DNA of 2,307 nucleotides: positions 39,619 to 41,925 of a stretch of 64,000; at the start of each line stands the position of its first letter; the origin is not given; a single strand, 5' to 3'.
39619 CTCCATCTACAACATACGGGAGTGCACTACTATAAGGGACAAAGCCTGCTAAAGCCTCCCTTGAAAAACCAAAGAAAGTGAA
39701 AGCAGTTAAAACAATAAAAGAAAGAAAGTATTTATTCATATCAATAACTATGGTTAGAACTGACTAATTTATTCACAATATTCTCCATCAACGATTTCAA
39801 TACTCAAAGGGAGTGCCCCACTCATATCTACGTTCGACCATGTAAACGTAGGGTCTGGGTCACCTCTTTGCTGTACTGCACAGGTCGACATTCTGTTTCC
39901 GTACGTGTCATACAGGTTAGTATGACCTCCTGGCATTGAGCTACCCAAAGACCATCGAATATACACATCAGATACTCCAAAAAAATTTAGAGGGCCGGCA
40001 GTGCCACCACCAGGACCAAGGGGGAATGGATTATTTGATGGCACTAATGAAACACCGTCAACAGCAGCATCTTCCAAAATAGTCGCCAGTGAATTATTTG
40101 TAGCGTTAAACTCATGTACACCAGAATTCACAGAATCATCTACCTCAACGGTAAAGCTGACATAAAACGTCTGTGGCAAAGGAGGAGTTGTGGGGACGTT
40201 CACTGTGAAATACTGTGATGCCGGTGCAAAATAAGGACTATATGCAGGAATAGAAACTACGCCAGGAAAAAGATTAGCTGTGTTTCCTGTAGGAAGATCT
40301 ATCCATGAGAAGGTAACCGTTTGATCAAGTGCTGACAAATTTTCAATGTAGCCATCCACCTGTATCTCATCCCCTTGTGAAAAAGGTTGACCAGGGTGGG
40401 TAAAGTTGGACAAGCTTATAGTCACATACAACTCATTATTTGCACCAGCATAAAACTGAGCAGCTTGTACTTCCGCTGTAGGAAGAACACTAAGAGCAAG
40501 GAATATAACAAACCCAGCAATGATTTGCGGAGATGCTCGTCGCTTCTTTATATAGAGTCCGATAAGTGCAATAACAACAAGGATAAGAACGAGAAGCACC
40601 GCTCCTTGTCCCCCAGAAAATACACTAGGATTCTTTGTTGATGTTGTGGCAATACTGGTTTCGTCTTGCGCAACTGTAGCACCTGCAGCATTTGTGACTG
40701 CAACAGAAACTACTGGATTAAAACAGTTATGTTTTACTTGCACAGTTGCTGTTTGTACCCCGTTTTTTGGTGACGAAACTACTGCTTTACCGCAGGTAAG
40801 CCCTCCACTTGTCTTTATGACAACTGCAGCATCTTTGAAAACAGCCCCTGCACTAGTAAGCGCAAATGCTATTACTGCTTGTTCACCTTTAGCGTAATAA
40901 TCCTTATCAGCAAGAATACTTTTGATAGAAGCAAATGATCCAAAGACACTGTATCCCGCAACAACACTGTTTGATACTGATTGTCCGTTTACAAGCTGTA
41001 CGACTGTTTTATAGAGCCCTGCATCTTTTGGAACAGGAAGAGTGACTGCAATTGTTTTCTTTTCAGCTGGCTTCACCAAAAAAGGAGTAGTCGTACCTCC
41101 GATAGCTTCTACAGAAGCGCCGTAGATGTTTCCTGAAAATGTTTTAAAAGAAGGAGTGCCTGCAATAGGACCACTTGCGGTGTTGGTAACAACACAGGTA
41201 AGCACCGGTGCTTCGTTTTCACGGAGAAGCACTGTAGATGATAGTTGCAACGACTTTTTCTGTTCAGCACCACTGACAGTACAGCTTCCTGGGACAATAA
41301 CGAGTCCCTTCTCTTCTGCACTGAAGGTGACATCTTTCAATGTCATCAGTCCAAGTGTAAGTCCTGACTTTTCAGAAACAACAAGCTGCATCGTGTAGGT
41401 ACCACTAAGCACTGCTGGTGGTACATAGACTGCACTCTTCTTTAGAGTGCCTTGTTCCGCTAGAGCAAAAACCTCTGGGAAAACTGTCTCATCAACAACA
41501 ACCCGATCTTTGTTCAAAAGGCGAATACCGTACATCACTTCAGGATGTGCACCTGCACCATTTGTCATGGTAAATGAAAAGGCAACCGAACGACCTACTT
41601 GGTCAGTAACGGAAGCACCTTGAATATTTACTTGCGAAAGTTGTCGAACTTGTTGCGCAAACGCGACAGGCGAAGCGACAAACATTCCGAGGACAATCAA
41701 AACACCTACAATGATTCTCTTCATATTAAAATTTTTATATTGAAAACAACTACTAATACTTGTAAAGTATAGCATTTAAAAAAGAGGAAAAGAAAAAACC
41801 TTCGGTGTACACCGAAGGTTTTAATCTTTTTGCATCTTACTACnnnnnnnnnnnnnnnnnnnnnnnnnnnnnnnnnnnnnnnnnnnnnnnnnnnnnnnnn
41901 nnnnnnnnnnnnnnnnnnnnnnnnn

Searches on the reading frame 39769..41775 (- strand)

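Call 3: search_protein_families(library=pfam, proteins=[window:39769-41775:-], max_evalue=0.01)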
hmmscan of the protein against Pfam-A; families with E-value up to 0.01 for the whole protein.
window:39769-41775:- (668 aa): 0 families

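Call 4: search_protein_families(library=ncbifam, proteins=[window:39769-41775:-], max_evalue=0.01)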
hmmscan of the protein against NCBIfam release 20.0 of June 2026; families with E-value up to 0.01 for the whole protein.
window:39769-41775:- (668 aa): 2 families
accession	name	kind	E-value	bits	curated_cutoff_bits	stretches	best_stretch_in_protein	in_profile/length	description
NF045890.1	conj_pls20_p028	equivalog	0.0048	15.8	150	0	392-451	70-129/377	pLS20_p028 family conjugation system transmembrane protein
TIGR01478.1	STEVOR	paralog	0.0051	16.1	166.65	0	349-413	229-294/308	STEVOR family variant surface protein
